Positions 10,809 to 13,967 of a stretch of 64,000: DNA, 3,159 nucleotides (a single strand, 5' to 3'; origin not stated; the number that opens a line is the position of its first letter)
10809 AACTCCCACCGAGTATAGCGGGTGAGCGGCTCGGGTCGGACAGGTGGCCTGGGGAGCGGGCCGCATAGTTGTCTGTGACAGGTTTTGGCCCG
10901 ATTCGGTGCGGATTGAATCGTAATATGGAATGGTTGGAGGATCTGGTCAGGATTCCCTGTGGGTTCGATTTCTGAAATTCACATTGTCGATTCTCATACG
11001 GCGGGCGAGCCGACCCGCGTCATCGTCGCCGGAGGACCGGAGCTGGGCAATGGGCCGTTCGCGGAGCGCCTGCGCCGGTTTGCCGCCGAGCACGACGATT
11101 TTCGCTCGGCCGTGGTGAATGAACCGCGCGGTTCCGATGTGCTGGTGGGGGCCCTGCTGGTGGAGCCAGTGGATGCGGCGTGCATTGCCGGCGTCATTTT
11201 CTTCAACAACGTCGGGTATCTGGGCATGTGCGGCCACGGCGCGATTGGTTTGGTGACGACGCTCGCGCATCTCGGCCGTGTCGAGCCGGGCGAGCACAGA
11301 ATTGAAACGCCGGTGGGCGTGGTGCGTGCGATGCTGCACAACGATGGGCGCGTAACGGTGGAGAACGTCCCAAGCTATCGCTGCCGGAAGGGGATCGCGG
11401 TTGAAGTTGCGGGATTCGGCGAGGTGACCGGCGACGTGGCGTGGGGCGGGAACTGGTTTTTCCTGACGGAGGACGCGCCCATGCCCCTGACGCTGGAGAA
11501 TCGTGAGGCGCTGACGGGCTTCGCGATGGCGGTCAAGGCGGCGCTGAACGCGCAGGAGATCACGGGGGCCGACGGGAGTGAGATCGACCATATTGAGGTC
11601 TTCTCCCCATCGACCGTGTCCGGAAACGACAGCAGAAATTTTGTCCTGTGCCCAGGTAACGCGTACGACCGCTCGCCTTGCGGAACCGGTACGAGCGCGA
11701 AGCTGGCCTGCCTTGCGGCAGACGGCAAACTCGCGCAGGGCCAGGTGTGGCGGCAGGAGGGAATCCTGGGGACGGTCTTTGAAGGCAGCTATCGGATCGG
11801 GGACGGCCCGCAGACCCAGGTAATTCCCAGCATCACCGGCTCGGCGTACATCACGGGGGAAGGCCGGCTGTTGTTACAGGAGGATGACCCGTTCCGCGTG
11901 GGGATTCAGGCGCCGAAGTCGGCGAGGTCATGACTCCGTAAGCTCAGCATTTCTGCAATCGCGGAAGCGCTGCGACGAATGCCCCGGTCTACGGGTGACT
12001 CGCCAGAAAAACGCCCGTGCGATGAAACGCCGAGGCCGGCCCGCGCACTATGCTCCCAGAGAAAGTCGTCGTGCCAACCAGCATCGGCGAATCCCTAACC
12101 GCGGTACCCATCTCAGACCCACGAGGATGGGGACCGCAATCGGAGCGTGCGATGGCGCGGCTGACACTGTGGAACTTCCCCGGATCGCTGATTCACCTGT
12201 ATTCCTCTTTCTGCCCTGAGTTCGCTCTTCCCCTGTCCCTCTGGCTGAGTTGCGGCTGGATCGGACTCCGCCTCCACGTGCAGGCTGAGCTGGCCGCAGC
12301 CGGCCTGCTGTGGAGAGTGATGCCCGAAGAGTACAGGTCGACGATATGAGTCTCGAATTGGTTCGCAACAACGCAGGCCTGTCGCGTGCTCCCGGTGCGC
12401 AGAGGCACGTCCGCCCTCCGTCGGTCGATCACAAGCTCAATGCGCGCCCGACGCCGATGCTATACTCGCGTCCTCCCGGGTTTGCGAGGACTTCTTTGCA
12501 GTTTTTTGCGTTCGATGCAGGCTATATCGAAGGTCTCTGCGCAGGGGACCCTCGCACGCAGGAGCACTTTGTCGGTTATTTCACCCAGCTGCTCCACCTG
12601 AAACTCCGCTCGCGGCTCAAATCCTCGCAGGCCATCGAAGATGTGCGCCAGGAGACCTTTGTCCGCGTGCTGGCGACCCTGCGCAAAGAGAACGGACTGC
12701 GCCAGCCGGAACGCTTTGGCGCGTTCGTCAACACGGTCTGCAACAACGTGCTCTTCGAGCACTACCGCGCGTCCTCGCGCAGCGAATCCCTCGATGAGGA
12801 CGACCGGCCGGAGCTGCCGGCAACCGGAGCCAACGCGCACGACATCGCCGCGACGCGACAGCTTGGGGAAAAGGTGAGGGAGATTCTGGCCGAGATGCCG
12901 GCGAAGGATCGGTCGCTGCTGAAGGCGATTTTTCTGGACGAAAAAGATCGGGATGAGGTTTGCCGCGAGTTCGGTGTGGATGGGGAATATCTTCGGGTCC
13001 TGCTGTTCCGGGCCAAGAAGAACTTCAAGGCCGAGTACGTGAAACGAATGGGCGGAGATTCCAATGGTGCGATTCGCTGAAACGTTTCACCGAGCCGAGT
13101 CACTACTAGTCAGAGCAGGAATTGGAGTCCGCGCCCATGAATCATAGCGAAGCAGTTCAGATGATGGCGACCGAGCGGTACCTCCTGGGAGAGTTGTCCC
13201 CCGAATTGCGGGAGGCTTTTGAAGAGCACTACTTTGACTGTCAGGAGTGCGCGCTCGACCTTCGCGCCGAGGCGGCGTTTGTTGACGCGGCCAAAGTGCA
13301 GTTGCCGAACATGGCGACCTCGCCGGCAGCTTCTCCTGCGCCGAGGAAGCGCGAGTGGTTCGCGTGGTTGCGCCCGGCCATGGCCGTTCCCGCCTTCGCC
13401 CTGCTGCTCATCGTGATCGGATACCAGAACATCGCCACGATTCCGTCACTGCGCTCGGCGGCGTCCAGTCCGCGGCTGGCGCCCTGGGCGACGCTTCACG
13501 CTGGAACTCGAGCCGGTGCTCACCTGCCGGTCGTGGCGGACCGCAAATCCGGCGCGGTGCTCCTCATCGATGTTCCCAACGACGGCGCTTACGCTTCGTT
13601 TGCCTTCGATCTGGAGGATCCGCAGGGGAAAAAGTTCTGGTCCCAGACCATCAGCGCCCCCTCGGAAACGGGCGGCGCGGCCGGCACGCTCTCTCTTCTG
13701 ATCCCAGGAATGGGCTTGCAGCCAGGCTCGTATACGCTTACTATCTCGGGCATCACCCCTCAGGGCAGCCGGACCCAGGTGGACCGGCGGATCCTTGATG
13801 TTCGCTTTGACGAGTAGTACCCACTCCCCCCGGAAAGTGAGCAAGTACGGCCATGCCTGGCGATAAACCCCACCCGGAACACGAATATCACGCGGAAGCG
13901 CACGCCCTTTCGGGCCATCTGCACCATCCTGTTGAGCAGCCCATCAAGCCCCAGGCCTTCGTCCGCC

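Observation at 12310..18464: ECF sigma / anti-sigma cassette coupled to an unknown 283-aa protein, a TPR-CHAT protease and a Trp-cluster protein: candidate undescribed system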

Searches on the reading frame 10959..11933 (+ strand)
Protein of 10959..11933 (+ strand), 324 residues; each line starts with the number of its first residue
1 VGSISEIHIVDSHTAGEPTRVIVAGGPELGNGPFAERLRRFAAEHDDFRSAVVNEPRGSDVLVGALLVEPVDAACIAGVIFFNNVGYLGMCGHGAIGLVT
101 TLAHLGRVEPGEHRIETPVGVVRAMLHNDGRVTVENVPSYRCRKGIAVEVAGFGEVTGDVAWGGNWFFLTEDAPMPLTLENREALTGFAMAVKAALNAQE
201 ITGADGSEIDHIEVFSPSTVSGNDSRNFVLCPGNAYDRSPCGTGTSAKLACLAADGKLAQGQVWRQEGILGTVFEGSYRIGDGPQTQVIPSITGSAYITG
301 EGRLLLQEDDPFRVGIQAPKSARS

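Call 3: search_protein_families(library=pfam, proteins=[window:10959-11933:+], max_evalue=0.01)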
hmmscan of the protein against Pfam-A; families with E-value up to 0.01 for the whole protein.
window:10959-11933:+ (324 aa): 3 families
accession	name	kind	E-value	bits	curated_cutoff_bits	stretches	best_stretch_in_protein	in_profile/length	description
PF05544.16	Pro_racemase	-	5.7e-99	331.7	27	1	9-316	1-324/325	Proline racemase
PF01678.24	DAP_epimerase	-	2.2e-05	24.9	34.7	1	52-135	30-114/121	Diaminopimelate epimerase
PF02567.21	PhzC-PhzF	-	0.0067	16.4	27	0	81-131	57-107/281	Phenazine biosynthesis-like protein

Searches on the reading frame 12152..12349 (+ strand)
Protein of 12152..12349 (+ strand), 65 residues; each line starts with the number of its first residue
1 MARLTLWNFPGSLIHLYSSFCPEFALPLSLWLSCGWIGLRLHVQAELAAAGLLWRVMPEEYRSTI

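Call 87: search_protein_families(library=pfam, proteins=[window:12152-12349:+], max_evalue=0.1)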
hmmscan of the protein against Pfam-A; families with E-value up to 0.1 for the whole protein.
window:12152-12349:+ (65 aa): 0 families

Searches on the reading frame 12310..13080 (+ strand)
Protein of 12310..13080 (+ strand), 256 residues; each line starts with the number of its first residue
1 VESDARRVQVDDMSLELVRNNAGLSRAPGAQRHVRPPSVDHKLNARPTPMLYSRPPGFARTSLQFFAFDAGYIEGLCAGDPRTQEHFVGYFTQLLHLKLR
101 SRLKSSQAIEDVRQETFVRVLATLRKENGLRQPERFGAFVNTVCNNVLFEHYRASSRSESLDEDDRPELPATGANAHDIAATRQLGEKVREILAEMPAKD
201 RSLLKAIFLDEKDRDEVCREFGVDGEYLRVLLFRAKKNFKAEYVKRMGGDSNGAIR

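Call 3: search_protein_families(library=pfam, proteins=[window:12310-13080:+], max_evalue=0.01)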
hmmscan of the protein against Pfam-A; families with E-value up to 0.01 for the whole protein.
window:12310-13080:+ (256 aa): 2 families
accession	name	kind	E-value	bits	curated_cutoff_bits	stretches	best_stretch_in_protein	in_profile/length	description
PF04542.20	Sigma70_r2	-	8.9e-05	22.7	24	1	93-157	7-70/71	Sigma-70 region 2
PF08281.18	Sigma70_r4_2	-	0.00013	22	25.7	1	187-237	2-52/54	Sigma-70, region 4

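Call 4: search_protein_families(library=ncbifam, proteins=[window:12310-13080:+], max_evalue=0.01)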
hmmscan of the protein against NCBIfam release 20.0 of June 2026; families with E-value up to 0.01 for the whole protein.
window:12310-13080:+ (256 aa): 39 families (the best 25 are shown)
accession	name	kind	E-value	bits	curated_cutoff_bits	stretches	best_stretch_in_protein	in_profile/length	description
NF058625.1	sigma_PG0214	equivalog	2.5e-14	53.4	130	1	94-246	17-164/170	GFO_1088 family ECF-type sigma factor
TIGR02937.1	sigma70-ECF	superfamily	6e-13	48.8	42.9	1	85-240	4-162/165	sigma-70 family RNA polymerase sigma factor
TIGR02959.1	SigZ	equivalog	5.5e-11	42.6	168.65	1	91-241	4-146/170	RNA polymerase sigma factor SigZ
NF004113.0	PRK05602.1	equivalog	7.8e-11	42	208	1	103-245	66-203/211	RNA polymerase sigma factor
TIGR02989.1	Sig-70_gvs1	subfamily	1.1e-10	41.7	124.55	1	99-238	18-153/158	RNA polymerase sigma-70 factor, Rhodopirellula/Verrucomicrobium family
TIGR02952.1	Sig70_famx2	equivalog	1.1e-10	41.6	206.45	1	102-240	31-167/170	ECF subfamily RNA polymerase sigma factor, BldN family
NF007215.0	PRK09637.1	equivalog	2.1e-10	40.9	212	1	90-240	9-151/181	RNA polymerase sigma factor SigZ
NF007218.0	PRK09639.1-2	equivalog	4.1e-09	36.4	265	1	100-246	42-182/185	RNA polymerase sigma factor SigX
TIGR02950.1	SigM_subfam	subfamily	2.3e-08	34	147.95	1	99-242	17-157/159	RNA polymerase sigma factor, SigM family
NF008888.0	PRK11922.1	equivalog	8.3e-08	32.1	204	1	77-248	25-201/231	RNA polymerase sigma factor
NF007230.0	PRK09648.1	subfamily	1.1e-07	31.8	209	1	101-244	49-190/195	RNA polymerase sigma factor ShbA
TIGR02985.1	Sig70_bacteroi1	subfamily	2.2e-07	31.2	126.4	1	90-240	10-159/162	RNA polymerase sigma-70 factor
NF009188.0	PRK12536.1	subfamily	3.4e-07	30.4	250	1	73-234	22-177/190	RNA polymerase sigma factor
NF007229.0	PRK09647.1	equivalog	4.7e-07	29.4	265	1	102-244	63-203/220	RNA polymerase sigma factor SigE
NF009166.1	PRK12513.1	equivalog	8.1e-07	28.9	206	1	78-204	18-147/193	RNA polymerase sigma factor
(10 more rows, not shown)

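Call 43: search_protein_families(library=padloc, proteins=[window:12457-13080:+], max_evalue=0.01)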
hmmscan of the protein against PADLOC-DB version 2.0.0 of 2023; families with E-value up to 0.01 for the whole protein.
window:12457-13080:+ (207 aa): 1 family
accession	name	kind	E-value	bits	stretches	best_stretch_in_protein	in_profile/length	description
PDLC04173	GajB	-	0.0086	13.1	0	49-150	269-368/471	-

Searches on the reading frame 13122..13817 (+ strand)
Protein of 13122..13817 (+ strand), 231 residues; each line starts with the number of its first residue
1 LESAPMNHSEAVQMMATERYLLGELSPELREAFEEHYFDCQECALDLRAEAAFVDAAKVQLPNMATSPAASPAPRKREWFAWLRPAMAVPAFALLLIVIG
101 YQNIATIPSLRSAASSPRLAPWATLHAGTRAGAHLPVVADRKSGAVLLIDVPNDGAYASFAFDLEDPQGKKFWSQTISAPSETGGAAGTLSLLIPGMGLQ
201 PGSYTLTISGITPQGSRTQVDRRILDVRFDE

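Call 3: search_protein_families(library=pfam, proteins=[window:13122-13817:+], max_evalue=0.01)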
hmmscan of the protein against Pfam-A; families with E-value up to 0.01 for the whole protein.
window:13122-13817:+ (231 aa): 1 family
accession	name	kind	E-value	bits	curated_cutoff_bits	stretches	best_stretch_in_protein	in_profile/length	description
PF13490.11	zf-HC2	-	4.5e-05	23.9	22.2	1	20-44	11-35/35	Putative zinc-finger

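Call 4: search_protein_families(library=ncbifam, proteins=[window:13122-13817:+], max_evalue=0.01)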
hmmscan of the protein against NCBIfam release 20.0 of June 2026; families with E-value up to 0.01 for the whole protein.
window:13122-13817:+ (231 aa): 1 family
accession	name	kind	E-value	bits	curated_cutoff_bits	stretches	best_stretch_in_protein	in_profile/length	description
NF052375.1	antisigma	equivalog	8.1e-05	22.7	100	0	66-149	72-154/217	anti-sigma factor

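Call 43: search_protein_families(library=padloc, proteins=[window:13122-13817:+], max_evalue=0.01)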
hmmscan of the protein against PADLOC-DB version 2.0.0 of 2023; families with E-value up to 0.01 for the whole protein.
window:13122-13817:+ (231 aa): 0 families

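Call 56: search_solved_structures(query=window:13122-13817:+, max_evalue=1)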
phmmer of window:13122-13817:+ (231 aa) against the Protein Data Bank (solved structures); distinct sequences matched with E-value up to 1: 4.
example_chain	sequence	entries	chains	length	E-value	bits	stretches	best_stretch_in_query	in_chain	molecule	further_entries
8spk_A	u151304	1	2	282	0.76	12.5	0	131-196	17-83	Lipase 1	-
4uid_A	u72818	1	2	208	0.78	12.4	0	154-218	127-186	SURFACE LAYER PROTEIN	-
4uj7_A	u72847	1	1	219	0.87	12.3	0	154-218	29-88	SURFACE LAYER PROTEIN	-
8rlz_A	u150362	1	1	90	0.88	12.2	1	18-48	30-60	Antisigma factor DdvA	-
